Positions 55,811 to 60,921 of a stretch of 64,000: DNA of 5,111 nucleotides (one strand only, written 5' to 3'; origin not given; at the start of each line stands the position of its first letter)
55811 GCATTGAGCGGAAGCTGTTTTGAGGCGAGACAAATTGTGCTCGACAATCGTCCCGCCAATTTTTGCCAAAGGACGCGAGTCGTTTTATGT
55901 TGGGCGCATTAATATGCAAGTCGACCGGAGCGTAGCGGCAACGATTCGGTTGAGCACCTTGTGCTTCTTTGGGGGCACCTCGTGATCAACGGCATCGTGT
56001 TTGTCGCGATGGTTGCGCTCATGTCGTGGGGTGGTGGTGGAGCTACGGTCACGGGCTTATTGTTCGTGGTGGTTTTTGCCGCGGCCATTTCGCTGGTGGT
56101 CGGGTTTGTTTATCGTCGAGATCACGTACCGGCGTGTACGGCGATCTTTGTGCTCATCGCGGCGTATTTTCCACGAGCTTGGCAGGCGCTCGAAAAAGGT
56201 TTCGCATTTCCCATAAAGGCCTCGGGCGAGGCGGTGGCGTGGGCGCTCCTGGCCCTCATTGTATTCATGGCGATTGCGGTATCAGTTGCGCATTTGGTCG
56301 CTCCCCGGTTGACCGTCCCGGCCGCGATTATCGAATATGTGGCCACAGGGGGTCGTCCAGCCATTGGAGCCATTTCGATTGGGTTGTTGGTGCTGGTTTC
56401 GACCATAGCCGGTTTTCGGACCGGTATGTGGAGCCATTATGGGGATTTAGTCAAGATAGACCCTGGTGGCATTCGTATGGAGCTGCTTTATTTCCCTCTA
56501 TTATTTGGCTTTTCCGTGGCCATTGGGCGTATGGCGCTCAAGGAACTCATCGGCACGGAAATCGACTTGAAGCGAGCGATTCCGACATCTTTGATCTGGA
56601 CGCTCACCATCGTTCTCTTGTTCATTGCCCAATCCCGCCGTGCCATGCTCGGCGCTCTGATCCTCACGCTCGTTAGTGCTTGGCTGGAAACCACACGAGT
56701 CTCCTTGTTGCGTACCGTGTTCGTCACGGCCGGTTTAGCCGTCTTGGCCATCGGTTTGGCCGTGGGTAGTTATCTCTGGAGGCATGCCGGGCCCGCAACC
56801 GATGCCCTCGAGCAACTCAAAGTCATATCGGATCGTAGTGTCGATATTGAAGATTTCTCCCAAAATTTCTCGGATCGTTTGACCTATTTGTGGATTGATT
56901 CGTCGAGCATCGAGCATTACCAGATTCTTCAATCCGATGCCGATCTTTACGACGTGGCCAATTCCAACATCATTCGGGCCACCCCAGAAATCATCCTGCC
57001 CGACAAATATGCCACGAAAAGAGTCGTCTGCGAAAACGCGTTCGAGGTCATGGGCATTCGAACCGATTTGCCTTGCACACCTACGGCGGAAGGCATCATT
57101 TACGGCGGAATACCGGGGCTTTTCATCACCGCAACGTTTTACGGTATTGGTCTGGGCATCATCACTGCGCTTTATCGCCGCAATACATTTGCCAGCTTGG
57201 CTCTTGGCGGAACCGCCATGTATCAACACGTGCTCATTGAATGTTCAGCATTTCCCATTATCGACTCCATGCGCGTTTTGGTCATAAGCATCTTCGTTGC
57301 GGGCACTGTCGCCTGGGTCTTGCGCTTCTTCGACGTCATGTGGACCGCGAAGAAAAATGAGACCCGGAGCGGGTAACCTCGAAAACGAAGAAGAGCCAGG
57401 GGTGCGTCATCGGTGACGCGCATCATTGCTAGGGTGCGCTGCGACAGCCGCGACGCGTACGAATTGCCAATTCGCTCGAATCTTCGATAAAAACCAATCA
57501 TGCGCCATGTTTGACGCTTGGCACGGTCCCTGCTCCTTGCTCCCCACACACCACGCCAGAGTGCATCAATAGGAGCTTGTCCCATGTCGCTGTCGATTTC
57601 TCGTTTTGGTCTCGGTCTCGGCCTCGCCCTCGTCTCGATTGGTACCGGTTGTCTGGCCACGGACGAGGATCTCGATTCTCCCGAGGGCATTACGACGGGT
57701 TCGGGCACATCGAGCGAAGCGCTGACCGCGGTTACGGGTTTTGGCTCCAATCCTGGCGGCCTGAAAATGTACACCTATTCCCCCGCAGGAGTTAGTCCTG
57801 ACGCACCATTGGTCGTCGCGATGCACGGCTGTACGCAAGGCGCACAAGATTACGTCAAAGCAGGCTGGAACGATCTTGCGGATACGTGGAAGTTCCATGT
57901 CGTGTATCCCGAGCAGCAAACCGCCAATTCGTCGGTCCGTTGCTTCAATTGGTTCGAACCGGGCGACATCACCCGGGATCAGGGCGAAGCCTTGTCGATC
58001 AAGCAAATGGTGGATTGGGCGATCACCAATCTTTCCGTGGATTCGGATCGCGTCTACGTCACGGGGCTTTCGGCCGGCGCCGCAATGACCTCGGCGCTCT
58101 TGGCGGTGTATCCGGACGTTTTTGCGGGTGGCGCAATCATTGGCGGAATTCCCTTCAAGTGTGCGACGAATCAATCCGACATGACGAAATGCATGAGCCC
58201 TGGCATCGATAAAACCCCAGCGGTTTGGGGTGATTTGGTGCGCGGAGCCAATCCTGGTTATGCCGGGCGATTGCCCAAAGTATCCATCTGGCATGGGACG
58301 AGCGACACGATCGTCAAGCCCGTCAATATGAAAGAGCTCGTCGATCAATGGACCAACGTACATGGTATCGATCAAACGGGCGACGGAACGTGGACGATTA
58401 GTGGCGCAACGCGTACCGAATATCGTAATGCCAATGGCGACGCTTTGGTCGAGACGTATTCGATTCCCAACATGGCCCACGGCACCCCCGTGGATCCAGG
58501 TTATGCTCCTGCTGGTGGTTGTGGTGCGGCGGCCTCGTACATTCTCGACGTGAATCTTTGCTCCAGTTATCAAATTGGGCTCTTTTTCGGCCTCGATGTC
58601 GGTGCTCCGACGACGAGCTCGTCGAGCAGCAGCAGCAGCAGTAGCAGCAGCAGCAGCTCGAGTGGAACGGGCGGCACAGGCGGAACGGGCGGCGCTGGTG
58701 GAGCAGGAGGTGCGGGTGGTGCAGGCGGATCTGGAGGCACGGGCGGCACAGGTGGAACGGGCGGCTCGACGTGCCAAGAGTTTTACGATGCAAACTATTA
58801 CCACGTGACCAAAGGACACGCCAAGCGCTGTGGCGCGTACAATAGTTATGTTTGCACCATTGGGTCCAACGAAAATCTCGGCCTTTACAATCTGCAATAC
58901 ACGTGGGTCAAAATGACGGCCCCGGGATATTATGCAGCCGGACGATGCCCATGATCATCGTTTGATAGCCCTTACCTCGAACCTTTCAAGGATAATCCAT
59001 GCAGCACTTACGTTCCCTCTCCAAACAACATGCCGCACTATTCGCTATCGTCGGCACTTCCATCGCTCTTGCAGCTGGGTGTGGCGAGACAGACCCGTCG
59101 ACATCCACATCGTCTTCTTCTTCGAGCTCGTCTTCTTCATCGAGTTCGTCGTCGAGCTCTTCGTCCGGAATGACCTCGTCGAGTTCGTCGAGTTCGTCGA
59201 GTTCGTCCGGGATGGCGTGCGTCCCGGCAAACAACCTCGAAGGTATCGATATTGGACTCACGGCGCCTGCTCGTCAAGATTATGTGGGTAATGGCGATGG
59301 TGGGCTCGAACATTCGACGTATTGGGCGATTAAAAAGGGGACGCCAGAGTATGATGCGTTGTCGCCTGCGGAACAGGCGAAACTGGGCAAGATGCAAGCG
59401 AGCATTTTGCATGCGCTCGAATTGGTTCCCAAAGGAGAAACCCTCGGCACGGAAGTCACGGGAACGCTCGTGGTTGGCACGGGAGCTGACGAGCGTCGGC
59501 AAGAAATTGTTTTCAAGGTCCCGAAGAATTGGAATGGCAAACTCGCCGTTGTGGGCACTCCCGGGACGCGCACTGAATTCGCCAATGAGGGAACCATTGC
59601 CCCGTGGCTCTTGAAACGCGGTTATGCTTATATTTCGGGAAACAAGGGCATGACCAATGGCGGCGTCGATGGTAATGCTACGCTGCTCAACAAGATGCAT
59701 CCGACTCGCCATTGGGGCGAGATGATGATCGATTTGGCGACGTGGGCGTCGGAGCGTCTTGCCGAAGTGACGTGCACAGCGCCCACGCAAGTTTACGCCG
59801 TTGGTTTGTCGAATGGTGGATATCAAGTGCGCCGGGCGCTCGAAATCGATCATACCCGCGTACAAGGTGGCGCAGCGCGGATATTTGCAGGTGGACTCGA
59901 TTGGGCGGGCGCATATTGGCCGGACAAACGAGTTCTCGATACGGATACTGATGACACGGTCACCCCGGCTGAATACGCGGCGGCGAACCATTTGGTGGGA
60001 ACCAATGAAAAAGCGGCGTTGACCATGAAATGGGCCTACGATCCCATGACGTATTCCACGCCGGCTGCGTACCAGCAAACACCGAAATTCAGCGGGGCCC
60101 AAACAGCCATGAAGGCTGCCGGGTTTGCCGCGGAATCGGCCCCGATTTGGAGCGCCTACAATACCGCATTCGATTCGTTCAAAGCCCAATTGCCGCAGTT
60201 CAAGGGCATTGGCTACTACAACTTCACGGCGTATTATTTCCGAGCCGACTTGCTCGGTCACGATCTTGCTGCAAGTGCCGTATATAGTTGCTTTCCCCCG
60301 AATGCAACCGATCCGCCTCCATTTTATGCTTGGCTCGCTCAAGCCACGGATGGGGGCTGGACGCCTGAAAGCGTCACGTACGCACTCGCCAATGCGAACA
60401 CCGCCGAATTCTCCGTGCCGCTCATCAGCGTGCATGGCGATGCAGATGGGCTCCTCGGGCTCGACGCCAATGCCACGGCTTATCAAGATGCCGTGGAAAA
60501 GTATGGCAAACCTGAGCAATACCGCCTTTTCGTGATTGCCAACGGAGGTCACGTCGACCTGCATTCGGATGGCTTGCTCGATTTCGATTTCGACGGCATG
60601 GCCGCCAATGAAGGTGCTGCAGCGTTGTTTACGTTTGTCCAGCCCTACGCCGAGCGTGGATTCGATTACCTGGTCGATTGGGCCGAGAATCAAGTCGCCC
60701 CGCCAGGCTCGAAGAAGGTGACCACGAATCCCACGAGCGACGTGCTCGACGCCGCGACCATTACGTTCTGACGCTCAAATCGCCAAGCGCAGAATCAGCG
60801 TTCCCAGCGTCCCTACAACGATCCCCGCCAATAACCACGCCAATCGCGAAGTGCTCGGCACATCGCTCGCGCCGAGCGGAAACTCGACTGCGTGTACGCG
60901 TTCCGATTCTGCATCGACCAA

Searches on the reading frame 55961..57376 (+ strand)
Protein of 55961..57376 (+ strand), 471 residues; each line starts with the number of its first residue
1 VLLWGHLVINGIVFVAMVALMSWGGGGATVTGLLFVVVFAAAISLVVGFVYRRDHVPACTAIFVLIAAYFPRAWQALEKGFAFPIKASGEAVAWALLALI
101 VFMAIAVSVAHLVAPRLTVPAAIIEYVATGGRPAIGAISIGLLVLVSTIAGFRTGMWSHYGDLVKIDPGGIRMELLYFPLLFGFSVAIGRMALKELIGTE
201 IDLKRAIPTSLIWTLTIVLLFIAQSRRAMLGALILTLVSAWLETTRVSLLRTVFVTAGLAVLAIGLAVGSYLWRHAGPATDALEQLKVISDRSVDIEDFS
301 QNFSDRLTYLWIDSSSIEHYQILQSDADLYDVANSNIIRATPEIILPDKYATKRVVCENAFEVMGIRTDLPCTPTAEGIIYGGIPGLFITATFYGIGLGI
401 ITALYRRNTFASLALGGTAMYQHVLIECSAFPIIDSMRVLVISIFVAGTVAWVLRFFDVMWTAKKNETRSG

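Call 10: search_protein_families(library=pfam, proteins=[window:55961-57376:+], max_evalue=0.001)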
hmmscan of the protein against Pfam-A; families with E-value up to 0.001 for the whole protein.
window:55961-57376:+ (471 aa): 1 family
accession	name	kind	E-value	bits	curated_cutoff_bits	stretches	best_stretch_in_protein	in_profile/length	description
PF04932.20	Wzy_C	-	0.00054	20.2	31.7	1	215-314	5-91/149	O-Antigen ligase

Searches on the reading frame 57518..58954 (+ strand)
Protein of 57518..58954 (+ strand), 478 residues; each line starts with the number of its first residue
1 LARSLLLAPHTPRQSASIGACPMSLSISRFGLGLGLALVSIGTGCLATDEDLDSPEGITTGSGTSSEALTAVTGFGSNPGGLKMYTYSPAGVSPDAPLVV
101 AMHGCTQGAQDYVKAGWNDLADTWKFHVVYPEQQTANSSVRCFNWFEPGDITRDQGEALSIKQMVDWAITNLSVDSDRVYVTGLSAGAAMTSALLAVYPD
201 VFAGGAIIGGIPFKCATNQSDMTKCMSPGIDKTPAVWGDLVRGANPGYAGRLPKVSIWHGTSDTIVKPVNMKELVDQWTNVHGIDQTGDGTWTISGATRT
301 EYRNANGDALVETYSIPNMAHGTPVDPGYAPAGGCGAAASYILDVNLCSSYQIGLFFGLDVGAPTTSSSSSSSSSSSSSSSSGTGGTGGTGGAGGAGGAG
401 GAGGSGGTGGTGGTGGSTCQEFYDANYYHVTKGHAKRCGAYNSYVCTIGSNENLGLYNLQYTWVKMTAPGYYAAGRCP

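Call 10: search_protein_families(library=pfam, proteins=[window:57518-58954:+], max_evalue=0.001)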
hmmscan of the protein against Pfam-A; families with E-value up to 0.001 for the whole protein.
window:57518-58954:+ (478 aa): 2 families
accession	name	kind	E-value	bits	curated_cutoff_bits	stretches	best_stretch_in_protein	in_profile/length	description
PF10503.15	Esterase_PHB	-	2e-26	93.1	23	1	87-290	6-208/219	Esterase PHB depolymerase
PF00326.27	Peptidase_S9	-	7.3e-06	26.1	22.6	1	162-210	49-97/213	Prolyl oligopeptidase family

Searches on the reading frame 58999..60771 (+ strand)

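Call 10: search_protein_families(library=pfam, proteins=[window:58999-60771:+], max_evalue=0.001)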
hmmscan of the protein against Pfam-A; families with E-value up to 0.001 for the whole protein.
window:58999-60771:+ (590 aa): 1 family
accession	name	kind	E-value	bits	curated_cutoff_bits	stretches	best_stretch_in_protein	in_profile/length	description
PF00326.27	Peptidase_S9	-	0.00034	20.6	22.6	0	238-323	39-122/213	Prolyl oligopeptidase family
